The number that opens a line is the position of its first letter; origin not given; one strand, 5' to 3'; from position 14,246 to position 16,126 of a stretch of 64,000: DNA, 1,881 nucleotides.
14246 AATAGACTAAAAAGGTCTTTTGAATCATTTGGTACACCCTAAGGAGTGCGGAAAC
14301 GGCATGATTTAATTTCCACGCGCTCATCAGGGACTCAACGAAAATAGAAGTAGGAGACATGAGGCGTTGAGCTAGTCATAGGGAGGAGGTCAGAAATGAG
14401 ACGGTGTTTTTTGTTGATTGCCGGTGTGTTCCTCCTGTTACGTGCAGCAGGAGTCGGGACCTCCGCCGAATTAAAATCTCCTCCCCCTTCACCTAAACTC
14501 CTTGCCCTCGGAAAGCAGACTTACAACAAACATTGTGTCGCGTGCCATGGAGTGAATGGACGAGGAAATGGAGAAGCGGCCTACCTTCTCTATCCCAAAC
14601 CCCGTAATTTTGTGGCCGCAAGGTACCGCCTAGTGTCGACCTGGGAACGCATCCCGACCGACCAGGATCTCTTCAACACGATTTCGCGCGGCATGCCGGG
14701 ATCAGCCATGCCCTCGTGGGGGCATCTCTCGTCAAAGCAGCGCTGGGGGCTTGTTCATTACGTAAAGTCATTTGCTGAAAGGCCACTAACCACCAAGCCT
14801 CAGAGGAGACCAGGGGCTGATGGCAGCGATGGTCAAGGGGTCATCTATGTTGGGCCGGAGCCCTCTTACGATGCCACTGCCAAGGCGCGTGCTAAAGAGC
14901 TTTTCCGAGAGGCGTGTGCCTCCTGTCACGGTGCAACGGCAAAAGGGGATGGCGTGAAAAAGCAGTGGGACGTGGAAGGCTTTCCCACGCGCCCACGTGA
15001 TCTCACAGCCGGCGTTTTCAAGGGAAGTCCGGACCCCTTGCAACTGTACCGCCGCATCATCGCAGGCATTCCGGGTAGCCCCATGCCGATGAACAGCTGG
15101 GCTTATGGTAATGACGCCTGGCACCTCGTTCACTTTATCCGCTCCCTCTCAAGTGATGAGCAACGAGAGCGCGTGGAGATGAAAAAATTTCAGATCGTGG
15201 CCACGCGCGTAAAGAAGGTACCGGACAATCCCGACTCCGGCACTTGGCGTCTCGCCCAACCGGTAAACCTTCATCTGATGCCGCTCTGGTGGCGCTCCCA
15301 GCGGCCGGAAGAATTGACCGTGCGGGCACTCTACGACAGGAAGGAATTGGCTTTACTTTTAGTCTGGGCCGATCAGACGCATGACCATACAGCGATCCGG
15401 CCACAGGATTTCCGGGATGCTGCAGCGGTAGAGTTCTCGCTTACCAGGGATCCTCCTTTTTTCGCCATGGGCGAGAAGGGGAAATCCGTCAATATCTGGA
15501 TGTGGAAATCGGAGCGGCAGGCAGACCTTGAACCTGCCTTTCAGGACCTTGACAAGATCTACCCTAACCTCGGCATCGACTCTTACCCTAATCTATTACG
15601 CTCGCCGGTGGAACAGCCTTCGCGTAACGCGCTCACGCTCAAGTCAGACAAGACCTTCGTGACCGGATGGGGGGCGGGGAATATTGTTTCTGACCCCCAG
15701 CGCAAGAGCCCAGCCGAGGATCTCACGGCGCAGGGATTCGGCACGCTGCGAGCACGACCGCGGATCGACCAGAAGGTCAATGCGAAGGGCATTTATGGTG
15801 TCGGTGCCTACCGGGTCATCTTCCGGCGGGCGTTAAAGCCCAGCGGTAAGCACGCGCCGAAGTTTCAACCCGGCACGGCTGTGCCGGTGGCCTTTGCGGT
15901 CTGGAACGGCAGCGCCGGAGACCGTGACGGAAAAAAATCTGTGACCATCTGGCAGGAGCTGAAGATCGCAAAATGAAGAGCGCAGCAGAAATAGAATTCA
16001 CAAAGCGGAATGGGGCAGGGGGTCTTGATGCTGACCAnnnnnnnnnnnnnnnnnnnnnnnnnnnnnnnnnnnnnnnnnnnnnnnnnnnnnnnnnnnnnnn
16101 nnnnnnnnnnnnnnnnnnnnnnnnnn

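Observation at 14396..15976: NxrC-like gamma subunit fused to an N-terminal dihaem cytochrome c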

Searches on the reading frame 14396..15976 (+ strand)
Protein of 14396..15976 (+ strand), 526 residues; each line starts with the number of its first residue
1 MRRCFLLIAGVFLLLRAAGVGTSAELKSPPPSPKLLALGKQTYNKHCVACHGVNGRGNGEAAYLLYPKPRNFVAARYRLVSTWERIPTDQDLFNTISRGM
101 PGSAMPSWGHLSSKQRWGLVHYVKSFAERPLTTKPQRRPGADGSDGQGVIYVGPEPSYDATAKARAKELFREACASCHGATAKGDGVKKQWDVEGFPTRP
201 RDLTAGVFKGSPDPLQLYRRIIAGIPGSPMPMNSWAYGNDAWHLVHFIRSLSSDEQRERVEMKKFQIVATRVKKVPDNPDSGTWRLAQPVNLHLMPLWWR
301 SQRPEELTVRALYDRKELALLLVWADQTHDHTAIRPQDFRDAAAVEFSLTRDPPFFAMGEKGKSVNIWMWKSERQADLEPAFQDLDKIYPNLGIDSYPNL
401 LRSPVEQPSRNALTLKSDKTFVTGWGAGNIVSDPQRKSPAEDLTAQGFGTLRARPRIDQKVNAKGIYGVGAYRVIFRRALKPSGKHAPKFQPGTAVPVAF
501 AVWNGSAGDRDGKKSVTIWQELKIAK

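Call 3: search_protein_families(library=pfam, proteins=[window:14396-15976:+], max_evalue=1)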
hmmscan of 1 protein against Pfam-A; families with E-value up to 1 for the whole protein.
window:14396-15976:+ (526 aa): 9 families
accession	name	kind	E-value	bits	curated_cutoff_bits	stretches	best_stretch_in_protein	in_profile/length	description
PF09459.16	EB_dh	-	9.4e-22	78.6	33.3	1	305-515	30-236/236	Ethylbenzene dehydrogenase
PF00034.26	Cytochrom_C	-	5.6e-21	76.1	21.3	2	37-125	2-88/90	Cytochrome c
PF13442.11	Cytochrome_CBB3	-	4.6e-19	68.9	27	2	37-123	4-68/68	Cytochrome C oxidase, cbb3-type, subunit III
PF09699.15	Paired_CXXCH_1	-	0.013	15.6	20.6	0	31-52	19-37/41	Doubled CXXCH motif (Paired_CXXCH_1)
PF09086.16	DUF1924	-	0.016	16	22.5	0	167-187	22-42/96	Domain of unknown function (DUF1924)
PF02167.20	Cytochrom_C1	-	0.017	15.2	22.8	0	154-179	6-31/219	Cytochrome C1 family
PF14495.11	Cytochrom_C550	-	0.024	14.8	27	0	164-181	27-46/136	Cytochrome c-550 domain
PF07635.16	PSCyt1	-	0.071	14.2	22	0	174-231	1-56/59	Planctomycete cytochrome C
PF14537.11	Cytochrom_c3_2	-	0.15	13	25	0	165-189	20-44/79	Cytochrome c3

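Call 4: search_protein_families(library=ncbifam, proteins=[window:14396-15976:+], max_evalue=1)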
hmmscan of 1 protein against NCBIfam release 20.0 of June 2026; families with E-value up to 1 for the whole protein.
window:14396-15976:+ (526 aa): 18 families
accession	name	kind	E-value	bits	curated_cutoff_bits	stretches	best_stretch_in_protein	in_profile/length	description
TIGR03477.1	DMSO_red_II_gam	subfamily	1.1e-35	122.9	169.85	2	274-375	10-118/206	DMSO reductase family type II enzyme, heme b subunit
NF042980.1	EthbenzDh_ebdC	equivalog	2.9e-18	66.1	400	2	306-379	57-129/214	ethylbenzene dehydrogenase subunit gamma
NF011054.0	PRK14486.1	equivalog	4.3e-16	59.3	447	2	34-127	213-291/294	putative bifunctional cbb3-type cytochrome c oxidase subunit II/cytochrome c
NF033864.1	cytochrome579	equivalog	8.3e-13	48.5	280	2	27-126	39-139/179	cytochrome 579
TIGR00782.1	ccoP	equivalog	2.5e-10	40.1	179.95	2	152-187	96-132/285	cytochrome-c oxidase, cbb3-type subunit III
NF050122.1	bc1_QcrC_actin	exception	6.4e-09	35.5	200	2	23-61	28-66/253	cytochrome bc1 complex diheme cytochrome c subunit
NF045774.1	cytochro_C551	exception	8.7e-07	28.9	118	2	159-184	35-60/110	cytochrome c551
NF040606.1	CytoC_perox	subfamily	7e-06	25.5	150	2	156-188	291-323/524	di-heme-cytochrome C peroxidase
TIGR04494.1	c550_PedF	equivalog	1.9e-05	24.6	122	1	35-64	50-79/133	cytochrome c-550 PedF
NF045773.1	cytochro_C550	exception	2.4e-05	24.2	125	1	159-185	45-71/118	cytochrome c550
TIGR03872.1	cytochrome_MoxG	equivalog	2.7e-05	24.3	147.8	1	162-184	43-65/133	cytochrome c(L), periplasmic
NF045930.1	Cytc6PetJCyano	equivalog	0.0048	16.8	135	0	160-179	25-44/110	cytochrome c6 PetJ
TIGR03045.1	PS_II_C550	equivalog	0.013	15.2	177.75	0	164-179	52-67/159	photosystem II cytochrome c-550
TIGR02603.1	CxxCH_TIGR02603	domain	0.021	14.9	68.15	1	38-58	5-25/134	putative heme-binding domain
NF047812.1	LIC11213_lipo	equivalog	0.038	14.1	100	0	30-57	35-63/118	LIC11213 family lipoprotein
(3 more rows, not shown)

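Call 8: find_homologous_proteins(query=window:14396-15976:+)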
Query window:14396-15976:+ (526 aa): 1748 proteins with E <= 0.001 among 8000 candidates; the best 120 are listed.
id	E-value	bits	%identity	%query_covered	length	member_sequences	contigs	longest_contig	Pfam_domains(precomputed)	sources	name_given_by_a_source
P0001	0.0e+0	1232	100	100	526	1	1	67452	PF09459.17,PF13442.12,PF00034.27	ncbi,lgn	ncbi:MAG: ethylbenzene dehydrogenase-related protein [Candidatus Binatia bacterium]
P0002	0.0e+0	1031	83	100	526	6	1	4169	PF09459.17,PF13442.12,PF00034.27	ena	-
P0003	0.0e+0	1025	83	100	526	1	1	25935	PF09459.17,PF13442.12,PF00034.27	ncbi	ncbi:MAG: c-type cytochrome [Candidatus Binatia bacterium]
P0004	0.0e+0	1021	81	100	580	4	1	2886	PF09459.17,PF13442.12,PF00034.27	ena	-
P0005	0.0e+0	1019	83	100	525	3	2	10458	PF09459.17,PF13442.12,PF00034.27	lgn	-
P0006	0.0e+0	1009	82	97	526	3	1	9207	PF09459.17,PF13442.12,PF00034.27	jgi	jgi:mono/diheme cytochrome c family protein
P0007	3.1e-298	1008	81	100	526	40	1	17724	PF09459.17,PF13442.12,PF00034.27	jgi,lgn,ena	-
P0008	1.0e-295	1000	82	100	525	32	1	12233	PF09459.17,PF13442.12,PF00034.27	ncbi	-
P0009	8.2e-294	993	81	100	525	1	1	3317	PF09459.17,PF13442.12,PF00034.27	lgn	-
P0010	8.1e-292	987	79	100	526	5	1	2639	PF09459.17,PF13442.12,PF00034.27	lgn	-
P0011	2.0e-291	985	79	100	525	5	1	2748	PF09459.17,PF13442.12,PF00034.27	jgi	-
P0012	9.7e-288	973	77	100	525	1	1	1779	PF09459.17,PF13442.12,PF00034.27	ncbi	-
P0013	1.9e-287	972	78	97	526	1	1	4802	PF09459.17,PF13442.12,PF00034.27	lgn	-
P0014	3.2e-287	972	79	96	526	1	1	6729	PF09459.17,PF13442.12,PF00034.27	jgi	jgi:mono/diheme cytochrome c family protein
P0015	3.7e-287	971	78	100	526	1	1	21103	PF09459.17,PF13442.12,PF00034.27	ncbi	-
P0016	4.2e-286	968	76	100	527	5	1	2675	PF09459.17,PF13442.12,PF00034.27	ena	-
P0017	4.5e-286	968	78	99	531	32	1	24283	PF09459.17,PF13442.12,PF00034.27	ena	-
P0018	6.1e-286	967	76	100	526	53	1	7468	PF09459.17,PF13442.12,PF00034.27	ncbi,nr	ncbi:MAG: hypothetical protein A2W10_09495 [Deltaproteobacteria bacterium RBG_16_55_12]|nr:MAG: hypo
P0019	5.7e-285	964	76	100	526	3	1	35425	PF09459.17,PF13442.12,PF00034.27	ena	-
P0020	6.0e-285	964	78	96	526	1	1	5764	PF09459.17,PF13442.12,PF00034.27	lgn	-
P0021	7.9e-285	964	78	96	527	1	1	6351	PF09459.17,PF13442.12,PF00034.27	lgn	-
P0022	9.6e-285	963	77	100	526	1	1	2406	PF09459.17,PF13442.12,PF00034.27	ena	-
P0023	4.7e-284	961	77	99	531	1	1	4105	PF09459.17,PF13442.12,PF00034.27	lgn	-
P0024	1.7e-283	959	76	100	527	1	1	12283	PF09459.17,PF13442.12,PF00034.27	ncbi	-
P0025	4.6e-283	958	77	100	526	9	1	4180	PF09459.17,PF13442.12,PF00034.27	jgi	-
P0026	5.6e-283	958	76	100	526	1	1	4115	PF09459.17,PF13442.12,PF00034.27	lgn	-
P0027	1.7e-282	956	78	96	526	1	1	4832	PF09459.17,PF13442.12,PF00034.27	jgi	jgi:mono/diheme cytochrome c family protein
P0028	1.8e-282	956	78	99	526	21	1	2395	PF09459.17,PF13442.12,PF00034.27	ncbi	-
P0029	1.8e-281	953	77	96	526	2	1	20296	PF09459.17,PF13442.12,PF00034.27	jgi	jgi:mono/diheme cytochrome c family protein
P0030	1.9e-281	952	76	98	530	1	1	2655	PF09459.17,PF13442.12,PF00034.27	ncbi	-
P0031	7.0e-281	951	76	100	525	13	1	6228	PF09459.17,PF13442.12,PF00034.27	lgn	-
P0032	1.3e-280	950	77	98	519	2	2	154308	PF09459.17,PF13442.12,PF00034.27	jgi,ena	-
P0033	1.8e-280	949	76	100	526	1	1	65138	PF09459.17,PF13442.12,PF00034.27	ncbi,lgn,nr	ncbi:MAG TPA: ethylbenzene dehydrogenase-related protein [candidate division Zixibacteria bacterium]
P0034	2.2e-280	949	75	100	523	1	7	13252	PF09459.17,PF13442.12,PF00034.27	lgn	-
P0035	2.4e-280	949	75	100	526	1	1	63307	PF09459.17,PF13442.12,PF00034.27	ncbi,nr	ncbi:MAG TPA: ethylbenzene dehydrogenase-related protein [Candidatus Acidoferrales bacterium]|nr:eth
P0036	2.6e-280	949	77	98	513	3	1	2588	PF09459.17,PF13442.12,PF00034.27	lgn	-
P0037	4.7e-280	948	75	100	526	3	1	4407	PF09459.17,PF13442.12,PF00034.27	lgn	-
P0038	5.1e-280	948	76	99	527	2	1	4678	PF09459.17,PF13442.12,PF00034.27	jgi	jgi:mono/diheme cytochrome c family protein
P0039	7.7e-280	947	76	100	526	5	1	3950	PF09459.17,PF13442.12,PF00034.27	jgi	jgi:mono/diheme cytochrome c family protein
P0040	1.1e-279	947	76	100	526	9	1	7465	PF09459.17,PF13442.12,PF00034.27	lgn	-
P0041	1.8e-279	946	74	100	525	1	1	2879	PF09459.17,PF13442.12,PF00034.27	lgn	-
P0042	2.3e-279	946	76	100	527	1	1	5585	PF09459.17,PF13442.12,PF00034.27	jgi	jgi:mono/diheme cytochrome c family protein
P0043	2.3e-279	946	75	100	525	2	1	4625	PF09459.17,PF13442.12,PF00034.27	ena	-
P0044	2.6e-279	945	76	100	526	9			PF09459.17,PF13442.12,PF00034.27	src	-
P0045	5.2e-279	944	75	100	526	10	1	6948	PF09459.17,PF13442.12,PF00034.27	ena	-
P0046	6.6e-279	944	75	100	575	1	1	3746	PF09459.17,PF13442.12,PF00034.27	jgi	jgi:mono/diheme cytochrome c family protein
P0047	3.1e-278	942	75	100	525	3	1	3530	PF09459.17,PF13442.12,PF00034.27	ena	-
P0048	3.2e-278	942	75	100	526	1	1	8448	PF09459.17,PF13442.12,PF00034.27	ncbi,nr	ncbi:MAG: c-type cytochrome [Deltaproteobacteria bacterium]|nr:c-type cytochrome [Deltaproteobacteri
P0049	3.6e-278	942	76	97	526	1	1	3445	PF09459.17,PF13442.12,PF00034.27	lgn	-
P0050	4.2e-278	941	75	100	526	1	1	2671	PF09459.17,PF13442.12,PF00034.27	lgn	-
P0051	4.8e-278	941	75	100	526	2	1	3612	PF09459.17,PF13442.12,PF00034.27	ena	-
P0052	1.2e-277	940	75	100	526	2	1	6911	PF09459.17,PF13442.12,PF00034.27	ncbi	-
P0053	1.2e-277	940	75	97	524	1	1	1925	PF09459.17,PF13442.12,PF00034.27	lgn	-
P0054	4.6e-277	938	75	99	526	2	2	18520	PF09459.17,PF13442.12,PF00034.27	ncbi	-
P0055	4.7e-277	938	76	97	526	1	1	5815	PF09459.17,PF13442.12,PF00034.27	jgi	-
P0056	2.1e-276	936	75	100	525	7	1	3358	PF09459.17,PF13442.12,PF00034.27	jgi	jgi:mono/diheme cytochrome c family protein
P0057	2.9e-276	935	75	96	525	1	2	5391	PF09459.17,PF13442.12,PF00034.27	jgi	jgi:mono/diheme cytochrome c family protein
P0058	1.3e-275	933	76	96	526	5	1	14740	PF09459.17,PF13442.12,PF00034.27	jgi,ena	jgi:mono/diheme cytochrome c family protein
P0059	1.9e-275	933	73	100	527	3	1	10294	PF09459.17,PF13442.12,PF00034.27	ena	-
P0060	6.7e-275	931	73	100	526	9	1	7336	PF09459.17,PF13442.12,PF00034.27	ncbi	-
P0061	9.0e-275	930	73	100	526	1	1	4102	PF09459.17,PF13442.12,PF00034.27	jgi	jgi:mono/diheme cytochrome c family protein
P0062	1.6e-274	930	74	100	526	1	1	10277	PF09459.17,PF13442.12,PF00034.27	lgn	-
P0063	1.7e-274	930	74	100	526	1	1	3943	PF09459.17,PF13442.12,PF00034.27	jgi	jgi:mono/diheme cytochrome c family protein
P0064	2.3e-274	929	73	100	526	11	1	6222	PF09459.17,PF13442.12,PF00034.27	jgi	-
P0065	2.6e-274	929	75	96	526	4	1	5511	PF09459.17,PF13442.12,PF00034.27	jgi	jgi:mono/diheme cytochrome c family protein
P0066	2.9e-274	929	74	100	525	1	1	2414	PF09459.17,PF13442.12,PF00034.27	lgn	-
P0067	3.4e-274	929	74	99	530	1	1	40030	PF09459.17,PF13442.12,PF00034.27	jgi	jgi:mono/diheme cytochrome c family protein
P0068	3.8e-273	925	75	96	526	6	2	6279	PF09459.17,PF13442.12,PF00034.27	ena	-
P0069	5.3e-273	925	74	100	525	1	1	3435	PF09459.17,PF13442.12,PF00034.27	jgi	jgi:mono/diheme cytochrome c family protein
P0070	2.0e-272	923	73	100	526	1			PF09459.17,PF13442.12,PF00034.27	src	-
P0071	4.1e-272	922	73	100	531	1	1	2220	PF09459.17,PF13442.12,PF00034.27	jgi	jgi:mono/diheme cytochrome c family protein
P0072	9.4e-272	920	74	100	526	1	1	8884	PF09459.17,PF13442.12,PF00034.27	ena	-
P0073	1.4e-271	920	74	100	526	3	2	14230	PF09459.17,PF13442.12,PF00034.27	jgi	jgi:mono/diheme cytochrome c family protein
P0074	2.4e-271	919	76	96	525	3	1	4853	PF09459.17,PF13442.12,PF00034.27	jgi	jgi:mono/diheme cytochrome c family protein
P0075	2.7e-271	919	75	97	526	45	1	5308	PF09459.17,PF13442.12,PF00034.27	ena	-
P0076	3.4e-271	919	73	100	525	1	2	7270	PF09459.17,PF13442.12,PF00034.27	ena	-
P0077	1.3e-270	917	74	100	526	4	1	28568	PF09459.17,PF13442.12,PF00034.27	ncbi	ncbi:MAG: ethylbenzene dehydrogenase-related protein [Candidatus Binatia bacterium]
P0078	1.7e-270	916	74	100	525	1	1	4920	PF09459.17,PF13442.12,PF00034.27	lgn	-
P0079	2.1e-270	916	74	99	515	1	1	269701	PF09459.17,PF13442.12,PF00034.27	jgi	jgi:mono/diheme cytochrome c family protein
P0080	2.3e-270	916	74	97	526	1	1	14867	PF09459.17,PF13442.12,PF00034.27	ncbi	ncbi:MAG: ethylbenzene dehydrogenase-related protein [Candidatus Binatia bacterium]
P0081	9.4e-270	914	74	100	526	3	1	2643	PF09459.17,PF13442.12,PF00034.27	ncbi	-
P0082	1.0e-269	914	73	100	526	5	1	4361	PF09459.17,PF13442.12,PF00034.27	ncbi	-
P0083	1.3e-269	913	73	100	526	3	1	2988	PF09459.17,PF13442.12,PF00034.27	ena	-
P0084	2.1e-269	913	72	100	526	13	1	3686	PF09459.17,PF13442.12,PF00034.27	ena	-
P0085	3.4e-269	912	73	100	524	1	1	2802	PF09459.17,PF13442.12,PF00034.27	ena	-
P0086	4.2e-269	912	72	100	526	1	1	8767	PF09459.17,PF13442.12,PF00034.27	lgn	-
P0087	5.5e-269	911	72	100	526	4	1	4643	PF09459.17,PF13442.12,PF00034.27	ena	-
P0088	8.8e-269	911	72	100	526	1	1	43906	PF09459.17,PF13442.12,PF00034.27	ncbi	-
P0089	1.7e-268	910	72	100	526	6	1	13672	PF09459.17,PF13442.12,PF00034.27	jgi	jgi:mono/diheme cytochrome c family protein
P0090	3.4e-268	909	74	96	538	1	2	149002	PF09459.17,PF13442.12,PF00034.27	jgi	jgi:mono/diheme cytochrome c family protein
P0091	1.0e-267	907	74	95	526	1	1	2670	PF09459.17,PF13442.12,PF00034.27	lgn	-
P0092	1.6e-267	907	73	100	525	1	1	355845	PF09459.17,PF13442.12,PF00034.27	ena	-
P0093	1.7e-267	906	72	99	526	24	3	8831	PF09459.17,PF13442.12,PF00034.27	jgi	jgi:mono/diheme cytochrome c family protein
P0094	4.3e-267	905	73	96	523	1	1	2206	PF09459.17,PF13442.12,PF00034.27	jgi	-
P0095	5.5e-267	905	72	100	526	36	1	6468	PF09459.17,PF13442.12,PF00034.27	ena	-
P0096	5.6e-267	905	72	100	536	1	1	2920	PF09459.17,PF13442.12,PF00034.27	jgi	jgi:mono/diheme cytochrome c family protein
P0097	6.7e-267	904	73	100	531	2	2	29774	PF09459.17,PF13442.12,PF00034.27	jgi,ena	-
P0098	1.1e-266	904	72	99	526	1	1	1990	PF09459.17,PF13442.12,PF00034.27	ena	-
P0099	1.5e-266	903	72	100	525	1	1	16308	PF09459.17,PF13442.12,PF00034.27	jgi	jgi:mono/diheme cytochrome c family protein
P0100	1.6e-266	903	72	100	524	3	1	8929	PF09459.17,PF13442.12,PF00034.27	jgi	jgi:mono/diheme cytochrome c family protein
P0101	2.0e-266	903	72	100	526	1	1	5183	PF09459.17,PF13442.12,PF00034.27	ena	-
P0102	4.1e-266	902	72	100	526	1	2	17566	PF09459.17,PF13442.12,PF00034.27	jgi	jgi:cytochrome c oxidase cbb3-type subunit 2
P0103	7.9e-266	901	71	100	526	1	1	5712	PF09459.17,PF13442.12,PF00034.27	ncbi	ncbi:MAG: ethylbenzene dehydrogenase-related protein [Candidatus Binatia bacterium]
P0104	9.5e-266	901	75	96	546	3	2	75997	PF09459.17,PF13442.12,PF00034.27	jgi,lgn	jgi:mono/diheme cytochrome c family protein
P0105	1.3e-265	900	72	99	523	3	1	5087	PF09459.17,PF13442.12,PF00034.27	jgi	-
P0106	1.5e-265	900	72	100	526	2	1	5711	PF09459.17,PF13442.12,PF00034.27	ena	-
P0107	1.6e-265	900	71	99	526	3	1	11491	PF09459.17,PF13442.12,PF00034.27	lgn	-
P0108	4.0e-265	899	72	100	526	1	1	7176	PF09459.17,PF13442.12,PF00034.27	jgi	jgi:mono/diheme cytochrome c family protein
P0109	4.2e-265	899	71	100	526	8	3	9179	PF09459.17,PF13442.12,PF00034.27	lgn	-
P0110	5.9e-265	898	71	100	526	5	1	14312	PF09459.17,PF13442.12,PF00034.27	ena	-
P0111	1.3e-264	897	70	100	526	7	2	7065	PF09459.17,PF13442.12,PF00034.27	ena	-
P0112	1.5e-264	897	71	100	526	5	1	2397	PF09459.17,PF13442.12,PF00034.27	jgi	jgi:mono/diheme cytochrome c family protein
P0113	2.4e-264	896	71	100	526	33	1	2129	PF09459.17,PF13442.12,PF00034.27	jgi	jgi:mono/diheme cytochrome c family protein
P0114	2.9e-264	896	71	100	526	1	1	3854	PF09459.17,PF13442.12,PF00034.27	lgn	-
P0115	4.3e-264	895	72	100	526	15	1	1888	PF09459.17,PF13442.12,PF00034.27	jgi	jgi:mono/diheme cytochrome c family protein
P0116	5.1e-264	895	72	100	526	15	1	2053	PF09459.17,PF13442.12,PF00034.27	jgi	jgi:mono/diheme cytochrome c family protein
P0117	7.6e-264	894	71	100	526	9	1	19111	PF09459.17,PF13442.12,PF00034.27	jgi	jgi:mono/diheme cytochrome c family protein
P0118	8.3e-264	894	71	100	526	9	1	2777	PF09459.17,PF13442.12,PF00034.27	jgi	jgi:cytochrome c oxidase cbb3-type subunit 2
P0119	1.4e-263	894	71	100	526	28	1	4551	PF09459.17,PF13442.12,PF00034.27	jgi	jgi:mono/diheme cytochrome c family protein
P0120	1.5e-263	893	75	94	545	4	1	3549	PF09459.17,PF13442.12,PF00034.27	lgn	-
